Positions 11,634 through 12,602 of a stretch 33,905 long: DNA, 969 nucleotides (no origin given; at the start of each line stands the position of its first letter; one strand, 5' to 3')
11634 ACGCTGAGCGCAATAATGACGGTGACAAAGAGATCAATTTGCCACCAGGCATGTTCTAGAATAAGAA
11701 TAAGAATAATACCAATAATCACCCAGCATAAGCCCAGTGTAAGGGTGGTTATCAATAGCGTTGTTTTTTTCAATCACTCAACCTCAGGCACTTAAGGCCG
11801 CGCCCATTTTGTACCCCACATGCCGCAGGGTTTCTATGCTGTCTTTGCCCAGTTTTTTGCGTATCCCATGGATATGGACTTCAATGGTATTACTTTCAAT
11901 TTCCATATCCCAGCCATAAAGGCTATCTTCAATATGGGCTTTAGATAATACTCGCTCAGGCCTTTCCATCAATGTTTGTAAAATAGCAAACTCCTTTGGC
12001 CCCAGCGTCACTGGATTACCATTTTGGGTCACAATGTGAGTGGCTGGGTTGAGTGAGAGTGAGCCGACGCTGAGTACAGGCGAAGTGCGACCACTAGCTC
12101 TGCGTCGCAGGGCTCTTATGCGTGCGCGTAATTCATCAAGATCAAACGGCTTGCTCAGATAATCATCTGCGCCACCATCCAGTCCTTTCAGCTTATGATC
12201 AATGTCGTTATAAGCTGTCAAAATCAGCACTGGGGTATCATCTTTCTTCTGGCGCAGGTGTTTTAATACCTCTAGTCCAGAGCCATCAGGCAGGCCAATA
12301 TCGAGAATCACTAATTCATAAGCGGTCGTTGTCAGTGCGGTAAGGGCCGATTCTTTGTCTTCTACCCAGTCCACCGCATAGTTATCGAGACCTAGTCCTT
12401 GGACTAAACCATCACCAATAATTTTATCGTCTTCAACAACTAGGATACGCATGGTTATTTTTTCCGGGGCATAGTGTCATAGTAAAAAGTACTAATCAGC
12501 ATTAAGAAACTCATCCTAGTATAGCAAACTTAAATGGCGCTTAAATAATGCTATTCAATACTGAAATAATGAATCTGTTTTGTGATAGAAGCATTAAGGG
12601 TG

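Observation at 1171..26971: Thirteen promoters share yTTAAG-N5-yTTAAG-N10-TAnnnT: a PmrA/BasR-box regulon covering stress and stationary-phase genes plus the regulator itself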

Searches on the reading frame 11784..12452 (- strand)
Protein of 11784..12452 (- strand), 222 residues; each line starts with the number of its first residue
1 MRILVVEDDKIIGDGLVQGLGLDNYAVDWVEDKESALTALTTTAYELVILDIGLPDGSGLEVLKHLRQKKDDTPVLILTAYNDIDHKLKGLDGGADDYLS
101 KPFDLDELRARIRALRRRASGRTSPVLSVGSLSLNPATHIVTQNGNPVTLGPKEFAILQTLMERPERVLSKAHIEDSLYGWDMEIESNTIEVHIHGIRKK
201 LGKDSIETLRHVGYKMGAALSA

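Call 5: find_encoding_contigs(protein=window:11784-12452:-, flank=3000, max_places=4)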
Protein window:11784-12452:- (222 aa): 1 contig read that carries it; 1 place shown.
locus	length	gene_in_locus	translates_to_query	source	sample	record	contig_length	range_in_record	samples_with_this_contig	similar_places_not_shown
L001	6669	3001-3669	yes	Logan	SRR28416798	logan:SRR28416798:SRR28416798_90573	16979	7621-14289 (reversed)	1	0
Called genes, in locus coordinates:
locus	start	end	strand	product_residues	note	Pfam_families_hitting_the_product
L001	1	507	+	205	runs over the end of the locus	PF04367:DUF502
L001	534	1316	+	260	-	-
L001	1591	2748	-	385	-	PF00999:Na_H_Exchanger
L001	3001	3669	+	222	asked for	PF00072:Response_reg, PF00486:Trans_reg_C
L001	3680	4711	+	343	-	PF00512:HisKA, PF02518:HATPase_c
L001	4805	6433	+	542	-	PF13185:GAF_2, PF01590:GAF, PF00512:HisKA, PF02518:HATPase_c, PF00072:Response_reg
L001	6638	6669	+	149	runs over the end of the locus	PF00011:HSP20, PF17886:ArsA_HSP20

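Call 6: search_protein_families(library=ncbifam, proteins=[window:11784-12452:-])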
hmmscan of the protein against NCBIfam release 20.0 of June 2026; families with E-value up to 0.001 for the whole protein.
window:11784-12452:- (222 aa): 100 families (the best 25 are shown)
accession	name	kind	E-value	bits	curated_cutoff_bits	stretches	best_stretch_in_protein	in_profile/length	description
NF007928.2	PRK10643.1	equivalog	5.5e-71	238.6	330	1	1-215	1-215/216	two-component system response regulator PmrA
NF007663.1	PRK10336.1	equivalog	9.6e-65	218.4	345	1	1-218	1-218/219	quorum sensing response regulator transcription factor QseB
NF041734.1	resp_reg_RppA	equivalog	4.4e-58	196.3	250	1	1-216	1-227/229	two-component system response regulator RppA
NF012023.0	PRK15479.1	equivalog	1.9e-54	184.6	337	1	1-216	1-217/224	transcriptional regulator TctD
TIGR02154.1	PhoB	equivalog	1e-51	175.4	296.2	1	2-216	4-225/226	phosphate regulon transcriptional regulator PhoB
TIGR01387.1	cztR_silR_copR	subfamily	7.3e-51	172.9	279.2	1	3-215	1-217/218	heavy metal response regulator transcription factor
NF045991.1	RespRegCtrARhodob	equivalog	4.9e-49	167.1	350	1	1-214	1-219/224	response regulator transcription factor CtrA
NF008296.0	PRK11083.1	equivalog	5.2e-46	156.9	273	1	2-216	5-225/228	two-component system response regulator CreB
NF040689.1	MtrAB_MtrA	equivalog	7.1e-45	153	300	1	3-217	1-219/219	MtrAB system response regulator MtrA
NF053854.1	RespRegPhoBBctds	equivalog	1.7e-41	142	270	1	3-214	1-220/225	two-component system response regulator PhoB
NF007546.0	PRK10161.1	equivalog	2.1e-41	142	471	1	2-217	4-226/229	phosphate response regulator transcription factor PhoB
NF000402.1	vanR-B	exception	3e-41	141.3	480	1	1-216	3-216/219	vancomycin resistance response regulator transcription factor VanR-B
NF007346.1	PRK09836.1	equivalog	2.1e-40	138.9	420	1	1-216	1-221/227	copper/silver response regulator transcription factor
NF041733.1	resp_reg_CseB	equivalog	3.3e-40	137.9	350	1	2-216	2-226/228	two-component system response regulator CseB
NF008567.0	PRK11517.1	equivalog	7.8e-40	136.6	353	1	1-218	1-220/223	response regulator transcription factor HprR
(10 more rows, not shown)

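Call 8: find_related_loci(query=window:11784-12452:-, collection=genome_contigs, flank=10000)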
Query window:11784-12452:- (222 aa) in genome_contigs; peptide patterns used: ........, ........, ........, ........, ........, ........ (x = any residue, [..] = any of these).
56 stretches matched a pattern; 10 encode a relative of the query (tblastn E <= 1e-3); 10 distinct loci.
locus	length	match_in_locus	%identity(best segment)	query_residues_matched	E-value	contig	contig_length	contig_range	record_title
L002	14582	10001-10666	99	1-222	1e-145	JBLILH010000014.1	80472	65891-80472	MAG: Candidatus Endobugula sp. isolate 3300054694_141 Ga0535664_0000184, whole genome shotgun sequence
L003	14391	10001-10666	92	1-222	2e-120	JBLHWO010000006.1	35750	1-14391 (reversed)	MAG: Cellvibrionaceae bacterium isolate 3300046534_162 Ga0491194_0001584, whole genome shotgun sequence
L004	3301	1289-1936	70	1-216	2e-101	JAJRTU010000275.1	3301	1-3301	MAG: Gammaproteobacteria bacterium isolate Dive96_bin10.122 k141_3647919, whole genome shotgun sequence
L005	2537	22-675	69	1-218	2e-95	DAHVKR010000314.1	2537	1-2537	MAG TPA_asm: Bdellovibrionales bacterium isolate clean509 NODE_314_length_2537_cov_3.323984, whole genome shotgun sequen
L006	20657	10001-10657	65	1-219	3e-89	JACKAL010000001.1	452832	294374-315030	MAG: Bdellovibrionaceae bacterium isolate HK-STAS-BDEL-4 HK-STAS-BDEL-4_1, whole genome shotgun sequence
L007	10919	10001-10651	53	1-217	1e-73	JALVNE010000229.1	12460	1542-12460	MAG: Sedimenticola sp. isolate A3_maxbin2_scaf2bin.168 A3_NODE_3752_length_12460_cov_45.498013, whole genome shotgun seq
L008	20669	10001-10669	61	1-218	1e-80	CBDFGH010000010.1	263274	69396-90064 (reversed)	MAG: Rickettsiales bacterium isolate ab754d43-d631-4b88-b37a-9ee0967287dc genome assembly, contig: contig_10, whole geno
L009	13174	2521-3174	70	1-218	7e-92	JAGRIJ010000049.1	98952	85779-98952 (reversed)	MAG: Alphaproteobacteria bacterium isolate HKST-UBA22 k127_1733933, whole genome shotgun sequence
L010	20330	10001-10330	34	3-112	4e-15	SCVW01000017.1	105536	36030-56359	MAG: Smithella sp. isolate SDB_sulfate1 contig-4000001, whole genome shotgun sequence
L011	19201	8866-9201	35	2-109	5e-12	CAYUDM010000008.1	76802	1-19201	MAG TPA_asm: uncultured Smithella sp. isolate binchicken_co42_513 genome assembly, contig: NODE_184_length_76802_cov_5.9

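Call 19: search_solved_structures(query=window:11784-12452:-, show_alignments=3, max_evalue=1e-30)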
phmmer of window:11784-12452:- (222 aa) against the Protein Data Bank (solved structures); distinct sequences matched with E-value up to 1e-30: 13.
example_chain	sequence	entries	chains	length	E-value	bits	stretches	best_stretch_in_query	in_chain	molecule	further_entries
8jo2_H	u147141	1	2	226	3.1e-50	174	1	1-216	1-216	DNA-binding transcriptional regulator BasR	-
4s04_A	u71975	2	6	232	3.4e-50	173.8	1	1-216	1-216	DNA-binding transcriptional regulator BasR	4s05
1kgs_A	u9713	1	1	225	9.8e-43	149.5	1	1-214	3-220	DNA BINDING RESPONSE REGULATOR D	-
7lz9_A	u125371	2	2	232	2.2e-36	128.7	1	1-219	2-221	Putative two-component system response regulator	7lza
3q9s_A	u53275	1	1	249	1.5e-34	122.7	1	2-202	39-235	DNA-binding response regulator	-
1ys6_A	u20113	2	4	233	2e-34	122.3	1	2-214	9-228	Transcriptional regulatory protein prrA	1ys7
2gwr_A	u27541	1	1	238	1.7e-33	119.3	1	2-219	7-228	DNA-binding response regulator mtrA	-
2oqr_A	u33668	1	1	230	5e-33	117.7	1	3-216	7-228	Sensory transduction protein regX3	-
4kny_A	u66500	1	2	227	6.9e-31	110.7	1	2-207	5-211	KDP operon transcriptional regulatory protein KdpE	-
4kfc_A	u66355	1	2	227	7.3e-31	110.7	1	2-207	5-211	KDP operon transcriptional regulatory protein KdpE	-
6lgq_D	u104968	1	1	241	8.6e-31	110.4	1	2-207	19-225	DNA-binding response regulator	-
9ji3_J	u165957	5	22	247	9.1e-31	110.3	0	2-216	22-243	DNA-binding response regulator | Possible two component system response transcriptional positive regulator PhoP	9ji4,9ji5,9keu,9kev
3r0j_A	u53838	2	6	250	9.5e-31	110.3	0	2-216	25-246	POSSIBLE TWO COMPONENT SYSTEM RESPONSE TRANSCRIPTIONAL POSITIVE REGULATOR PHOP | Response regulator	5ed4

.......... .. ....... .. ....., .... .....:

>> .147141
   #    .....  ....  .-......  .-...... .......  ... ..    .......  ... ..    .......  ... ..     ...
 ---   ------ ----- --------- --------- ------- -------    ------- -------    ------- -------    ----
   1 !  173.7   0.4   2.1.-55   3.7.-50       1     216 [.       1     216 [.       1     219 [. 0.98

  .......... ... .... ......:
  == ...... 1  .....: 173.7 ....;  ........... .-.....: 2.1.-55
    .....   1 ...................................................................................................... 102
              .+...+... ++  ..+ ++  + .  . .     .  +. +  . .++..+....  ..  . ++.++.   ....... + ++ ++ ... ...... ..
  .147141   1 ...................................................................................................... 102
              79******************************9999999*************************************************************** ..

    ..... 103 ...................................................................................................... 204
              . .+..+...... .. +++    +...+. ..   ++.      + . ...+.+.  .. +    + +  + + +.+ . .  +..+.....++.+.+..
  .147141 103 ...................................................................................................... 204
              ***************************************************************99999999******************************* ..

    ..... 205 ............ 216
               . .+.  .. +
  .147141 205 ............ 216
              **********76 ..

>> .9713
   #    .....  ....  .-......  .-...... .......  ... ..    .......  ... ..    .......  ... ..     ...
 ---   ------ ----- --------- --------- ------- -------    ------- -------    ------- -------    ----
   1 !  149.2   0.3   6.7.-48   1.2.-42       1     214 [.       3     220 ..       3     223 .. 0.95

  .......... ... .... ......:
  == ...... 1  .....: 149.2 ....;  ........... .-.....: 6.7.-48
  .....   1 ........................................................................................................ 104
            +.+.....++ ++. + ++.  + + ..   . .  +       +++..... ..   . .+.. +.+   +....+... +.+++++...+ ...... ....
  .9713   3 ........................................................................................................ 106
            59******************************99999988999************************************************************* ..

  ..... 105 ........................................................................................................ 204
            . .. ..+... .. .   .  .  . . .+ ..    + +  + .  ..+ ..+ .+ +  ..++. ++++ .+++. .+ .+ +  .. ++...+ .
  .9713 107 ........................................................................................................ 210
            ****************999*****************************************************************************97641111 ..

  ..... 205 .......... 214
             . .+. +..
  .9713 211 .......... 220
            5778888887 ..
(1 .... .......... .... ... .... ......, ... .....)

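Call 30: find_related_loci(query=window:11784-12452:-, collection=metagenome_contigs, flank=10000)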
Query window:11784-12452:- (222 aa) in metagenome_contigs; peptide patterns used: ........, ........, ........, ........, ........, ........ (x = any residue, [..] = any of these).
85 stretches matched a pattern; 8 encode a relative of the query (tblastn E <= 1e-3); 8 distinct loci.
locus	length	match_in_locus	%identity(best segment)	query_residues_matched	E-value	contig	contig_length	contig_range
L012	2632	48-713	92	1-222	7e-128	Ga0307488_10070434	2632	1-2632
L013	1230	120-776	72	1-219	8e-105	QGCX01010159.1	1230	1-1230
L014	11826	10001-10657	63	1-219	3e-92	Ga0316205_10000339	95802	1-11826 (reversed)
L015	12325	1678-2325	63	1-216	8e-91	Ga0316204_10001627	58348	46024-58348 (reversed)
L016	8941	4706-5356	64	1-216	1e-87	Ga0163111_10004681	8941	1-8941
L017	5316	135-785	64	1-216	1e-87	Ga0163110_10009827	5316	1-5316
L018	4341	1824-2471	56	1-216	1e-80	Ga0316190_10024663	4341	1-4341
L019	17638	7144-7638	67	52-216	9e-69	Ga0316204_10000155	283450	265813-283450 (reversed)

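Call 33: search_protein_families(library=pfam, proteins=[L006:9195-9836:+, L006:11829-12731:+, L009:629-1246:+, L009:1422-2321:+, L009:4888-5202:+, L009:5325-6818:+, L014:8558-8992:+, L014:9160-9519:+, L016:2205-3365:-, L016:1908-2135:-], max_evalue=0.01)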
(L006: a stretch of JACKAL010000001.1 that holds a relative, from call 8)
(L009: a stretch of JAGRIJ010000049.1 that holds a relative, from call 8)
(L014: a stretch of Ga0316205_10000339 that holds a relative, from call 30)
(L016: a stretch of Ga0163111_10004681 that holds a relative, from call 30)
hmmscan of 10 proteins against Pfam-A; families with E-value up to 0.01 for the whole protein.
L006:9195-9836:+ (213 aa): 2 families
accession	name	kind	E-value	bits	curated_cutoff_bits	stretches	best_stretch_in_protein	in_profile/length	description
PF11181.13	YflT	-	1.5e-07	32.2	26.2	1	46-112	3-69/99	Heat induced stress protein YflT domain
PF11821.13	ActD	-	0.0014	18.7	25.7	1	45-205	3-169/170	Alternative complex III, ActD subunit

L006:11829-12731:+ (300 aa): 1 family
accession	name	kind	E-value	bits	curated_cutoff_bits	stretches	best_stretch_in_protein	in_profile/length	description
PF10938.13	YfdX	-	1.3e-07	32.2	26.6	1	54-233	3-144/149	YfdX protein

L009:629-1246:+ (205 aa): 0 families

L009:1422-2321:+ (299 aa): 1 family
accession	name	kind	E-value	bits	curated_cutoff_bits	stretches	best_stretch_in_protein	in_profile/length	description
PF10938.13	YfdX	-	0.00011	22.6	26.6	1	59-238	3-143/149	YfdX protein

L009:4888-5202:+ (104 aa): 0 families

L009:5325-6818:+ (497 aa): 8 families
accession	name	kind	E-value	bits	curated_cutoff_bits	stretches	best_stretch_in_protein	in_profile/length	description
PF13365.12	Trypsin_2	-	7.3e-35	121.3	27.6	1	128-263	1-144/144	Trypsin-like peptidase domain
PF13180.12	PDZ_2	-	7.4e-27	93.9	27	2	302-393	1-80/80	PDZ domain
PF17820.7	PDZ_6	-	6.9e-23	80.6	27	2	434-478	2-45/54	PDZ domain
PF00089.32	Trypsin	-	2.5e-20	73.7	20.6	1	123-288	17-218/220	Trypsin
PF00595.29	PDZ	-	1.7e-16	60.8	23.2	2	298-374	7-74/81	PDZ domain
PF19805.5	DUF6288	-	1.3e-05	25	26.3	0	432-463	3-33/402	Family of unknown function (DUF6288)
PF04495.20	GRASP55_65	-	1.5e-05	25.8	27.7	0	428-475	41-89/138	GRASP55/65 PDZ-like domain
PF10459.15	Peptidase_S46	-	0.0099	15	22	0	240-264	626-650/698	Peptidase S46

L014:8558-8992:+ (144 aa): 1 family
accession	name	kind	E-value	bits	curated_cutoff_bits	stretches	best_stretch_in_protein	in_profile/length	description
PF00571.33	CBS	-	1.2e-25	90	24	2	3-54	1-52/57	CBS domain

L014:9160-9519:+ (119 aa): 0 families

L016:2205-3365:- (386 aa): 1 family
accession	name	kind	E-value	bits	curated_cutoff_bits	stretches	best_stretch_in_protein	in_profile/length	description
PF06965.17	Na_H_antiport_1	-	6.6e-128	427.2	23.5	1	7-379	2-374/374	Na+/H+ antiporter 1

L016:1908-2135:- (75 aa): 0 families
